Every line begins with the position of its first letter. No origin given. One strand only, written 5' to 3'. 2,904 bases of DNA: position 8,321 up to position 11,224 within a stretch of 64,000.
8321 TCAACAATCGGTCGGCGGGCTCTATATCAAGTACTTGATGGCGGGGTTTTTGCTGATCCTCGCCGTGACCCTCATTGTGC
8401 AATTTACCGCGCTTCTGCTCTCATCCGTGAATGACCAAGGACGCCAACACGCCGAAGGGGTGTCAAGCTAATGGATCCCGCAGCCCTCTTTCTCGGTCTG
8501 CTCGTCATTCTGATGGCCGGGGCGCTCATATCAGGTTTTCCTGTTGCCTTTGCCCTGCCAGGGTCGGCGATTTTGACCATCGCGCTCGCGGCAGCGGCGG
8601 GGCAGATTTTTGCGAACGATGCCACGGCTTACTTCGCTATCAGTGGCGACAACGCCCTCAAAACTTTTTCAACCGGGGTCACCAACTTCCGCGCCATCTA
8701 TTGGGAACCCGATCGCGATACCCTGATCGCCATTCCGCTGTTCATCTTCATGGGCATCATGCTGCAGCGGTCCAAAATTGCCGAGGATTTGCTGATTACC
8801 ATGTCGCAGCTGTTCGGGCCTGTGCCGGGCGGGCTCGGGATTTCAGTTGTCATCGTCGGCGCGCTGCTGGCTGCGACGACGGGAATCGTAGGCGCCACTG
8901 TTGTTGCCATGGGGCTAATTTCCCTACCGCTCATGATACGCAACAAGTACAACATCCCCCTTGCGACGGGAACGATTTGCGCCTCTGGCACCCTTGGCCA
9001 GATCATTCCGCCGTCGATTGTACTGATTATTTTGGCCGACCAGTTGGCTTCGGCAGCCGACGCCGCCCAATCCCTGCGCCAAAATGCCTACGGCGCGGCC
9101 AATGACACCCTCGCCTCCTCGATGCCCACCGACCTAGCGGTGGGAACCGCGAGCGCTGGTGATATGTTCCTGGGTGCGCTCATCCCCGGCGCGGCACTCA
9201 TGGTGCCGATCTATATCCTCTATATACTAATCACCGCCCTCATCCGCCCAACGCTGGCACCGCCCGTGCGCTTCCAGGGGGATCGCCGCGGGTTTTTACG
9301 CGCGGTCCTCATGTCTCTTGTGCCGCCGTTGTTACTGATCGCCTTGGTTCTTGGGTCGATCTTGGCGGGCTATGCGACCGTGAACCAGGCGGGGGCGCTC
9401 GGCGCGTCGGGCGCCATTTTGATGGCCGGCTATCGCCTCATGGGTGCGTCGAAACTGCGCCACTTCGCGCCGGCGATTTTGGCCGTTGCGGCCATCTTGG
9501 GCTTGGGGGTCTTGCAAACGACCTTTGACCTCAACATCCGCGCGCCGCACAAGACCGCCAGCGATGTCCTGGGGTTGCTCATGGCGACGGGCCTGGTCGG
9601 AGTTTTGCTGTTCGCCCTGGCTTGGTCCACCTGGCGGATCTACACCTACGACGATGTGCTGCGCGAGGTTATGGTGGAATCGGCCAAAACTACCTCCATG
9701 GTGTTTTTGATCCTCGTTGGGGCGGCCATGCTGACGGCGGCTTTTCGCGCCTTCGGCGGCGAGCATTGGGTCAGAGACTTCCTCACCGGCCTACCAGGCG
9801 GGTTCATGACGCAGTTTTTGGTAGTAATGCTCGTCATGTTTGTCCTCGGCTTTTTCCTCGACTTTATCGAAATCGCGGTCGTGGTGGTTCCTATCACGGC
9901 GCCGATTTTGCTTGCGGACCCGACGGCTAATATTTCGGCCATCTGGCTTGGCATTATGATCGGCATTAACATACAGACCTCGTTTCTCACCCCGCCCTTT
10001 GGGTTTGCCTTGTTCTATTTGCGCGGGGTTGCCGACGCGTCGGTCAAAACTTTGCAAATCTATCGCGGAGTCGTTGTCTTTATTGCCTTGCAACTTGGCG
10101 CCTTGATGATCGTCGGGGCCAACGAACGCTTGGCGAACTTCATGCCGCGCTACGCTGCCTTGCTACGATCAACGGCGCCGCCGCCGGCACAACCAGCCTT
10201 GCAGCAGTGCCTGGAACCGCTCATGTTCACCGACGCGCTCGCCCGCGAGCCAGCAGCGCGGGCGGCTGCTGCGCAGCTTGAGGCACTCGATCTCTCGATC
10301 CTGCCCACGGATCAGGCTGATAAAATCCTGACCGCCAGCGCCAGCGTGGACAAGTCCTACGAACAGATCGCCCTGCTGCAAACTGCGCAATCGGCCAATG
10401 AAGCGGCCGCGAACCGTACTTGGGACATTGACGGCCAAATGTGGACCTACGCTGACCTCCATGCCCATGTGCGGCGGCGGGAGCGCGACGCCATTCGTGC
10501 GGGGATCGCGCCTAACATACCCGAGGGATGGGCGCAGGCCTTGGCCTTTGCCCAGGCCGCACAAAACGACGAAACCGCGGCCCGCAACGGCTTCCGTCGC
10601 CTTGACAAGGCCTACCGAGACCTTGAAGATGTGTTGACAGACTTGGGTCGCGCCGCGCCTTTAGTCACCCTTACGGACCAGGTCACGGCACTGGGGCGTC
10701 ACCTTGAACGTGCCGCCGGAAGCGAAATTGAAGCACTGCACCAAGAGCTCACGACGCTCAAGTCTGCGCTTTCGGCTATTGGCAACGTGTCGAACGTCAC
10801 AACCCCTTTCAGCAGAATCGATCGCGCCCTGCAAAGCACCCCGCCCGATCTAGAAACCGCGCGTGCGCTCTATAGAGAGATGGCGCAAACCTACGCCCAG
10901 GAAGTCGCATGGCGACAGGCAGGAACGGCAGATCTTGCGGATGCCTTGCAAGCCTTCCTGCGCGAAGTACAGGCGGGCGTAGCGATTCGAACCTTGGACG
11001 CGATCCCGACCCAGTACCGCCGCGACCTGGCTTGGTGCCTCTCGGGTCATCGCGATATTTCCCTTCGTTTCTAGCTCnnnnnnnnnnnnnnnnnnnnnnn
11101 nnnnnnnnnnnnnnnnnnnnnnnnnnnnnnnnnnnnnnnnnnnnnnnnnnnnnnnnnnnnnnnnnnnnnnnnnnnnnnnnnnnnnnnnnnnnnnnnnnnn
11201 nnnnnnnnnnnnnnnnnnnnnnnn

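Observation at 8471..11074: TRAP DctM large permease with an in-frame ~300-aa C-terminal soluble, Ala-rich, helical extension of unknown function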

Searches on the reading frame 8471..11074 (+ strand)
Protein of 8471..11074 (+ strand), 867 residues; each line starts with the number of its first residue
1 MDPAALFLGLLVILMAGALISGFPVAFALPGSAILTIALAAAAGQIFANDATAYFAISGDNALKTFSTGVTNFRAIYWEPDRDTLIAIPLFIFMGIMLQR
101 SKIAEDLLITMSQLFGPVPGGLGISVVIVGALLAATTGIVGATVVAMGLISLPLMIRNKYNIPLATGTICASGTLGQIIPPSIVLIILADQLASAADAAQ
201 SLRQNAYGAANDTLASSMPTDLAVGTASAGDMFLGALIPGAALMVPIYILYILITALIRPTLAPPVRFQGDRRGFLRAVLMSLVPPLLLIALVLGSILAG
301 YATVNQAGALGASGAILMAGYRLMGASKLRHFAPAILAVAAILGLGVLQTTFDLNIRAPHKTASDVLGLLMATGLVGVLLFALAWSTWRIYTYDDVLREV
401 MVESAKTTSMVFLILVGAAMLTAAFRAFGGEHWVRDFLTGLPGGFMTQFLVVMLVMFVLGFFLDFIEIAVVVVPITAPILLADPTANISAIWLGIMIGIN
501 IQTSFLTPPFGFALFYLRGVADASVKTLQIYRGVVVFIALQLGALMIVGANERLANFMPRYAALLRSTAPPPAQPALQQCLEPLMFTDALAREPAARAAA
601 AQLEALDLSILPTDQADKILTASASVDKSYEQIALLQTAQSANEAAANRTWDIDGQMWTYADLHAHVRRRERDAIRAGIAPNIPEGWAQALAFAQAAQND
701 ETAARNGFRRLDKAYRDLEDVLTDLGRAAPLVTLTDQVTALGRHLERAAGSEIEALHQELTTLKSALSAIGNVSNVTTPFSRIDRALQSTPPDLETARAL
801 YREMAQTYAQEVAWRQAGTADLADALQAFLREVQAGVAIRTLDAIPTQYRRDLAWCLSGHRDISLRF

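Call 3: search_protein_families(library=pfam, proteins=[window:8471-11074:+], max_evalue=0.1)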
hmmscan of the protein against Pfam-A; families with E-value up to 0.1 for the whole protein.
window:8471-11074:+ (867 aa): 2 families
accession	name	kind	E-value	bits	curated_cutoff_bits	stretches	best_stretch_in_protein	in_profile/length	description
PF06808.19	DctM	-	6.4e-57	193.7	23.8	3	13-191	2-158/413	Tripartite ATP-independent periplasmic transporter, DctM component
PF11795.13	DUF3322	-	0.066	13.7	22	0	760-844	86-170/190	Uncharacterized protein conserved in bacteria N-term (DUF3322)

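Call 4: search_protein_families(library=ncbifam, proteins=[window:8471-11074:+], max_evalue=0.1)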
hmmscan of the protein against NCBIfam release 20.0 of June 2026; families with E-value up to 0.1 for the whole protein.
window:8471-11074:+ (867 aa): 3 families
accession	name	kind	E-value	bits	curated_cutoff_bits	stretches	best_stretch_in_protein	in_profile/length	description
TIGR00786.1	dctM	subfamily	4.3e-68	229.9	268.45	2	76-331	31-250/405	TRAP transporter large permease subunit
NF011634.1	PRK15060.1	equivalog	2.5e-20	72.9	800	2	81-189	52-160/425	2,3-diketo-L-gulonate TRAP transporter large permease YiaN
TIGR02123.1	TRAP_fused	subfamily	3e-08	32.8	320.65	1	32-181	115-264/615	TRAP transporter fused permease subunit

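Call 8: find_related_loci(query=window:8471-11074:+, collection=genome_contigs, flank=8000)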
Query window:8471-11074:+ (867 aa) in genome_contigs; peptide patterns used: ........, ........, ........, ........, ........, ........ (x = any residue, [..] = any of these).
600 stretches matched a pattern (row limit reached: there are more); 568 encode a relative of the query (tblastn E <= 1e-3); the best 80 are kept; 80 distinct loci.
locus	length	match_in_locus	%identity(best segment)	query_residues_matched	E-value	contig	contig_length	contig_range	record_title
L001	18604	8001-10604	91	1-867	0e+0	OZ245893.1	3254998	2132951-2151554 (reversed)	MAG: Alphaproteobacteria bacterium isolate 2b9027ee-12ae-4d33-b042-101d4d259cb6 genome assembly, chromosome: 1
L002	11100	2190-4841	50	5-867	0e+0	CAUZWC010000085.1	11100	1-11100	MAG: Alphaproteobacteria bacterium isolate CBN3_323.74 genome assembly, contig: Ga0302135_10002456, whole genome shotgun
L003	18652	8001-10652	48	6-867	0e+0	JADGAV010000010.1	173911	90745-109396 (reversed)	MAG: SAR324 cluster bacterium isolate nPCRbin7 nPCR_bin7_NODE_10_length_173911_cov_52.077875, whole genome shotgun seque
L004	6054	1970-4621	50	6-867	0e+0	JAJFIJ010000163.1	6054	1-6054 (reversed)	MAG: Rhodospirillales bacterium isolate OFTM364 OFTM364_162, whole genome shotgun sequence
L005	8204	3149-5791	49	6-867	0e+0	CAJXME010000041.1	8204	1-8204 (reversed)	MAG TPA_asm: uncultured Alphaproteobacteria bacterium isolate SRR4030075_bin.28_MetaBAT_v2.12.1_MAG genome assembly, con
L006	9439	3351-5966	50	15-867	0e+0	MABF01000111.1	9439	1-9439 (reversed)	'Osedax' symbiont bacterium Rs2_46_30_T18 BD02T18_scaffold_3439, whole genome shotgun sequence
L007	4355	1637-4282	50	6-867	0e+0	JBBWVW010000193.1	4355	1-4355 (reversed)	MAG: Arenicellales bacterium isolate OC6_3000m_MAG_285 OC6_3000m_contig_3534742, whole genome shotgun sequence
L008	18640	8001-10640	51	6-867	0e+0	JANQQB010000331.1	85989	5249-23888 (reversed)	MAG: Rhodobiaceae bacterium isolate IP29b_bin.188 k99_3624900, whole genome shotgun sequence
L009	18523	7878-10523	50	2-867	0e+0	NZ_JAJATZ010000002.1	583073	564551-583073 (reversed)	Loktanella gaetbuli strain TSTF-M6 2, whole genome shotgun sequence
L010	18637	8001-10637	52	6-867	0e+0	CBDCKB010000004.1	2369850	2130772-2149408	MAG: Rhodobacterales bacterium isolate 9ba19338-4302-4559-acc1-6630e9ea1bcb genome assembly, contig: contig_4, whole gen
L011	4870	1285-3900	49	15-867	0e+0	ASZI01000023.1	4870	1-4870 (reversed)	MAG: Osedax symbiont Rs2 5222_23, whole genome shotgun sequence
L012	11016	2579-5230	49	6-867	0e+0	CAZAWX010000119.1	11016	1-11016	MAG TPA_asm: uncultured Ectothiorhodospiraceae bacterium isolate binchicken_co275_208 genome assembly, contig: NODE_9300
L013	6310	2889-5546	49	6-867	0e+0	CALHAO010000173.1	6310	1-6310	MAG: uncultured Thiotrichaceae bacterium isolate H2_Bin_Bin_73_1_1 genome assembly, contig: c_000000365869, whole genome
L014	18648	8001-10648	52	6-867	0e+0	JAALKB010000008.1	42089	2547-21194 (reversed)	MAG: Gammaproteobacteria bacterium isolate MH1_Bin6 NODE_361_length_42089_cov_8.617786, whole genome shotgun sequence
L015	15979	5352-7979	50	14-867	0e+0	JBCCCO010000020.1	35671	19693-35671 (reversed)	MAG: Pseudomonadota bacterium isolate P01_A01_bin.61 k141_676882_length_35671_cov_22.5897, whole genome shotgun sequence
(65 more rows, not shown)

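Call 10: search_solved_structures(query=window:8471-11071:+, max_evalue=0.01, show_alignments=1)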
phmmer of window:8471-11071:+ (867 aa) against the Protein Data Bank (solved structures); distinct sequences matched with E-value up to 0.01: 5.
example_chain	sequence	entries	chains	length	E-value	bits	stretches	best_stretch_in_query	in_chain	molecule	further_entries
9pym_A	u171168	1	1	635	5.5e-15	58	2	81-187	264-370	Isethionate TRAP transporter permease protein DctMQ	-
7qha_B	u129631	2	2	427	3e-12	48.9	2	64-188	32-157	Putative TRAP-type C4-dicarboxylate transport system, large permease component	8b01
8y4w_A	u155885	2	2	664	9.8e-12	47.2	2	78-188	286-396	N-acetylneuraminate transporter small subunit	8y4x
8thi_A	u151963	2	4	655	1.2e-08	37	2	77-188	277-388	Sialic acid TRAP transporter permease protein SiaT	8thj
7qe5_A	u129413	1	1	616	1.7e-08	36.5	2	77-188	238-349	Sialic acid TRAP transporter permease protein SiaT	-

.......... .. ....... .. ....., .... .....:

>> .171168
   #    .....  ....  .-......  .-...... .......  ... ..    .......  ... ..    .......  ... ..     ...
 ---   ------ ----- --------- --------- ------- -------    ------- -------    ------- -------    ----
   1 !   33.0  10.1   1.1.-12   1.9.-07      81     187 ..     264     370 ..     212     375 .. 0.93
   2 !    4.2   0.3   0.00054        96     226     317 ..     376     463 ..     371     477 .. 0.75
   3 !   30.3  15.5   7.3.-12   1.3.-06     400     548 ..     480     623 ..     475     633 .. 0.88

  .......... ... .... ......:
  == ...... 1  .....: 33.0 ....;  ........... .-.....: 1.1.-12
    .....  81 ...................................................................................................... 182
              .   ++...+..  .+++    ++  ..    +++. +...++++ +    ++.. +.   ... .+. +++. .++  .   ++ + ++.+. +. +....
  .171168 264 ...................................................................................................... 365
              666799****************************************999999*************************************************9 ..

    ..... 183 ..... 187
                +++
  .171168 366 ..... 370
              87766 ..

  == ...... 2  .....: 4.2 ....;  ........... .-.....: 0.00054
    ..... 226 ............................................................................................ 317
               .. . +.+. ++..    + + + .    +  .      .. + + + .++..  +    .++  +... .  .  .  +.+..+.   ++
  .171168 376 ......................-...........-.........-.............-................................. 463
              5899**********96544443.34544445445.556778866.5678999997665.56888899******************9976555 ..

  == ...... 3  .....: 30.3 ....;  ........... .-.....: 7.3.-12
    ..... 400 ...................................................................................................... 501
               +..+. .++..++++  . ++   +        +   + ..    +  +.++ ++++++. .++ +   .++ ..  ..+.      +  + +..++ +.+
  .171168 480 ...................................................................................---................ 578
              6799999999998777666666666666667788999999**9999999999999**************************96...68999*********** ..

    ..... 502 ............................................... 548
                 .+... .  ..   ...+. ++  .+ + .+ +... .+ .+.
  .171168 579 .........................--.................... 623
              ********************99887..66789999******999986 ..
